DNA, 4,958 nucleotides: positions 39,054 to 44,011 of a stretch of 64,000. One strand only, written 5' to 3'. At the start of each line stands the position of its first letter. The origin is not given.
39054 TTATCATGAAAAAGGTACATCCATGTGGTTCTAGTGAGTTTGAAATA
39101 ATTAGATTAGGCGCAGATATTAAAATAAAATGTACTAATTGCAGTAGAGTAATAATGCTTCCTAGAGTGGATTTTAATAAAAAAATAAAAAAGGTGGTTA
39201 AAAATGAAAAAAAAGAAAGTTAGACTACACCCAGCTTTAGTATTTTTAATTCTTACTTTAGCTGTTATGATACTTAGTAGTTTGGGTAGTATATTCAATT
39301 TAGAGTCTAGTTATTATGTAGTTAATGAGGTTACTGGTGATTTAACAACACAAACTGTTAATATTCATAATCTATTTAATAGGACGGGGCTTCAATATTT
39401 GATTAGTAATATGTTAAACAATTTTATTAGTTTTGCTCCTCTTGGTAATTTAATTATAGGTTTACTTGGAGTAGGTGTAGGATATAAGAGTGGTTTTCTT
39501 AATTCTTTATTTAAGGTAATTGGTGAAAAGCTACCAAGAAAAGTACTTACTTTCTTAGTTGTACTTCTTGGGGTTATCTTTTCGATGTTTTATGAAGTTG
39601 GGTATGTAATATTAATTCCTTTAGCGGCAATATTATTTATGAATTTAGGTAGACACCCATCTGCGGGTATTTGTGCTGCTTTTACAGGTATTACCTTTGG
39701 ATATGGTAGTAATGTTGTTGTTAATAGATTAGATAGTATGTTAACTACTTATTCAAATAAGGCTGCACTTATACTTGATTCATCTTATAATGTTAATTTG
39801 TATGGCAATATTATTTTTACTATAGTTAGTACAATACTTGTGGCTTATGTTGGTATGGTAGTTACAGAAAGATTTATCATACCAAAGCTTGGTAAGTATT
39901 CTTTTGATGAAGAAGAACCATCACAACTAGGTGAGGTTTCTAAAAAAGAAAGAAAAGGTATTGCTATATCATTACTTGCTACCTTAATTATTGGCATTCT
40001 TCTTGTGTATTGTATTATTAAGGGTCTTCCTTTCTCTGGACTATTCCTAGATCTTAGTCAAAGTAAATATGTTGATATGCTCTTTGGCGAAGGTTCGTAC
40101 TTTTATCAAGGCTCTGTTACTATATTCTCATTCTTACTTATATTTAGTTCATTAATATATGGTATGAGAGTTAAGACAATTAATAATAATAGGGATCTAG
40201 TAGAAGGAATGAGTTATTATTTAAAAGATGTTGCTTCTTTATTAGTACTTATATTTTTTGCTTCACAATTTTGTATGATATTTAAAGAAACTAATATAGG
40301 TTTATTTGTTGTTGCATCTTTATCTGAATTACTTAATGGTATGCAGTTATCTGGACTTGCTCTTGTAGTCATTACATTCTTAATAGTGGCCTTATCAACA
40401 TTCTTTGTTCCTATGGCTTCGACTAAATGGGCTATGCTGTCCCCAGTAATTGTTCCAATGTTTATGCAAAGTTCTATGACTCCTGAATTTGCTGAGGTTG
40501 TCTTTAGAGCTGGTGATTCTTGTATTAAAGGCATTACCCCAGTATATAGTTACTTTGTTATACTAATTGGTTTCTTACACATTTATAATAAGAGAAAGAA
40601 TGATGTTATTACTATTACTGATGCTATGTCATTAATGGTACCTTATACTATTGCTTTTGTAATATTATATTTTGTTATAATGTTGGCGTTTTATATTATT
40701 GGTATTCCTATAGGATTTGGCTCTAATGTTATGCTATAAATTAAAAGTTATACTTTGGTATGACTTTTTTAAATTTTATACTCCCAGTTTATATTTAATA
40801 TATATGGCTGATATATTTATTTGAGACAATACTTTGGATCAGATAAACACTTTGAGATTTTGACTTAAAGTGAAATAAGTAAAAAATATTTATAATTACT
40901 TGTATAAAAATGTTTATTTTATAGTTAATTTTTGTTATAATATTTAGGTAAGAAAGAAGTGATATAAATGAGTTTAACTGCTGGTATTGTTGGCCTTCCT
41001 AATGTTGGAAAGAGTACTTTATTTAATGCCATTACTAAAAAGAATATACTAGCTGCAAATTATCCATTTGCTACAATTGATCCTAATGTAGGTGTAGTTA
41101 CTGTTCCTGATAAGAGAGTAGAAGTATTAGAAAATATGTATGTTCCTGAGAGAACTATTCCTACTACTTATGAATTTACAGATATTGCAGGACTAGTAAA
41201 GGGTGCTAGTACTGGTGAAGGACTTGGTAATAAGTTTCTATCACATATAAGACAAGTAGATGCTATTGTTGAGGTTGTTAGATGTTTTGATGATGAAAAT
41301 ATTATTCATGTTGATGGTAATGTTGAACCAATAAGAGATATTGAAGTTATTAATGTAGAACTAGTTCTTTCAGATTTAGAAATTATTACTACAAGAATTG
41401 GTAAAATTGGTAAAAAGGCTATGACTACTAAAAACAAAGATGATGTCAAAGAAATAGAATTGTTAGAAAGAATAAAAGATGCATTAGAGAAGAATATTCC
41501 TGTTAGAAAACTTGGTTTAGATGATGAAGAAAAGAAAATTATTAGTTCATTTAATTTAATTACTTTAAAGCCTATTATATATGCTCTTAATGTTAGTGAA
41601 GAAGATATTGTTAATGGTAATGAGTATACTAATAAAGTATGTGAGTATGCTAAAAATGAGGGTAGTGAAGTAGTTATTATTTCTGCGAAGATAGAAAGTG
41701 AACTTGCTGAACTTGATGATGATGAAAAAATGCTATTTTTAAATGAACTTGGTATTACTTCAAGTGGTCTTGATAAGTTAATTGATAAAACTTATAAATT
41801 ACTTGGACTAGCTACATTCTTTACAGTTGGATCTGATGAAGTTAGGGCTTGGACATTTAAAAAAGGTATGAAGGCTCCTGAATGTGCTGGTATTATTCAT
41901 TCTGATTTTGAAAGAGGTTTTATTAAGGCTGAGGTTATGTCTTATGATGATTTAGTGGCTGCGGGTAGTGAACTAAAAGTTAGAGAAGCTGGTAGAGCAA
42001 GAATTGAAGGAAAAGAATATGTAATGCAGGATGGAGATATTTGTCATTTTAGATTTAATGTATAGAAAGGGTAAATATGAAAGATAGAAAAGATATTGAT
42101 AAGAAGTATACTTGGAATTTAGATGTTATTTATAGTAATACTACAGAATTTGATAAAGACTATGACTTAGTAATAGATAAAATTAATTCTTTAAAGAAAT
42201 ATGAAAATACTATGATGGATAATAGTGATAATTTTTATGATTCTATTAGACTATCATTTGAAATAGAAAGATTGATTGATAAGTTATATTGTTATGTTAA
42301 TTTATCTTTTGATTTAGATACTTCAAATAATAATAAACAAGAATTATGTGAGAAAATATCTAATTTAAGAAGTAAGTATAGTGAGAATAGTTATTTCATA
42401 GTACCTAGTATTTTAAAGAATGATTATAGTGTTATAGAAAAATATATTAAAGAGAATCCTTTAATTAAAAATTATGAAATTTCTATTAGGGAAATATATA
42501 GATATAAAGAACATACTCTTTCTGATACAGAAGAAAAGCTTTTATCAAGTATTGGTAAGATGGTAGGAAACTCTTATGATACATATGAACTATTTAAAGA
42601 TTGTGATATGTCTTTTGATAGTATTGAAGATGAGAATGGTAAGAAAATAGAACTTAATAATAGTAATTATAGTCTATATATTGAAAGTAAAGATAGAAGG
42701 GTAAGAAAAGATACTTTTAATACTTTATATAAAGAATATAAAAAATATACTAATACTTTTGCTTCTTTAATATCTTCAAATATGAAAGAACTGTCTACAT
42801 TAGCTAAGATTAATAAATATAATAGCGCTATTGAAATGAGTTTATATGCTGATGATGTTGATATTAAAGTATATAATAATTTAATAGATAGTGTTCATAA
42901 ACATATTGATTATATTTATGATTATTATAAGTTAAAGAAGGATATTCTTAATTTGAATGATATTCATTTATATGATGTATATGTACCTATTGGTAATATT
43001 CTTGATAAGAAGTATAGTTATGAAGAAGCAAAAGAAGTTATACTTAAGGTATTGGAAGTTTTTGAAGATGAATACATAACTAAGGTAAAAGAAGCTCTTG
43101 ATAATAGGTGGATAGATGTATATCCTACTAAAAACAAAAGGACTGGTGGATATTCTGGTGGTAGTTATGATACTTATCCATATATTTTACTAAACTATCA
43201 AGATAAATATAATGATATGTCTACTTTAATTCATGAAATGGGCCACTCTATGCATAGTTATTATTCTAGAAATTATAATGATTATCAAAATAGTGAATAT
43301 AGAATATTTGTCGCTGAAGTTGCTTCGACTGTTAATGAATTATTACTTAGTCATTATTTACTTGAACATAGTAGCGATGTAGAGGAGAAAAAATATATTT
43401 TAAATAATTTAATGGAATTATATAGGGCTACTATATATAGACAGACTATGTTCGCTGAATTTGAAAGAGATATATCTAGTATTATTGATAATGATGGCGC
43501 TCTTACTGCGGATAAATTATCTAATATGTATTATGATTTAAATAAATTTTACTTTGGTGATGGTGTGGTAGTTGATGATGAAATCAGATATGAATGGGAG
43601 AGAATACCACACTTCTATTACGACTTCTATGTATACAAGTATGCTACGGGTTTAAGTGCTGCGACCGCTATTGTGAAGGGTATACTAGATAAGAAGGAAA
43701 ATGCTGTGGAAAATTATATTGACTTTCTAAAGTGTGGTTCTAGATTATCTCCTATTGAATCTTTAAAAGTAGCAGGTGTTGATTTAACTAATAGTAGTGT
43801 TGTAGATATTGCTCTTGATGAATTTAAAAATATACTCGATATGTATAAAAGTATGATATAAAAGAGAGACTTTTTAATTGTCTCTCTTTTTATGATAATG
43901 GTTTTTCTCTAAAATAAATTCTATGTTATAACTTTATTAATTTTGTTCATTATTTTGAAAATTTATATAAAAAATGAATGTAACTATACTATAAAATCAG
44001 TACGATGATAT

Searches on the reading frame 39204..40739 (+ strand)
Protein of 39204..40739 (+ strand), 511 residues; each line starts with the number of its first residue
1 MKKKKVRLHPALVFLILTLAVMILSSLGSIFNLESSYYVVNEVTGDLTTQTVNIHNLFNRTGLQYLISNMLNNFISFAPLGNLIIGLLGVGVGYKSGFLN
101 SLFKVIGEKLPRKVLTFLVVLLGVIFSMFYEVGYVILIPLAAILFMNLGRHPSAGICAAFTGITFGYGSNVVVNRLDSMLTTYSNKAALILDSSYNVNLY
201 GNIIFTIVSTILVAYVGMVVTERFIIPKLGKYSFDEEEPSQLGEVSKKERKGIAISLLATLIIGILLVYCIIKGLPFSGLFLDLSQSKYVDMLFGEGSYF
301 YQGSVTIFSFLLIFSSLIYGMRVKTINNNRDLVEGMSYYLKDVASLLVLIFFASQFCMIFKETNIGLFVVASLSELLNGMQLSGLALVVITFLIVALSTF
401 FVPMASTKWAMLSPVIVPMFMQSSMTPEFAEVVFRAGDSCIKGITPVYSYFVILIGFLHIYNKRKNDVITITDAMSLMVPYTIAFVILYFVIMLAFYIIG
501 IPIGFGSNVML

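Call 60: search_protein_families(library=pfam, proteins=[window:39204-40739:+])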
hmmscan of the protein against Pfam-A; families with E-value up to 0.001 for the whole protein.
window:39204-40739:+ (511 aa): 1 family
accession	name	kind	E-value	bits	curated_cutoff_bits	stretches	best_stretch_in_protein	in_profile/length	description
PF03806.19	ABG_transport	-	3.9e-114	382.1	27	1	9-509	15-500/502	AbgT putative transporter family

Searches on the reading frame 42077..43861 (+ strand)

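Call 60: search_protein_families(library=pfam, proteins=[window:42077-43861:+])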
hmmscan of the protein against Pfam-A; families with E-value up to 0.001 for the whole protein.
window:42077-43861:+ (594 aa): 2 families
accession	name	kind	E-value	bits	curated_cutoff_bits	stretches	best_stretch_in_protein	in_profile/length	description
PF01432.26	Peptidase_M3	-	8.2e-70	236.8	27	1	201-577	2-452/457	Peptidase family M3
PF08439.15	Peptidase_M3_N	-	6.4e-16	58.8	25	1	113-180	3-70/70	Oligopeptidase F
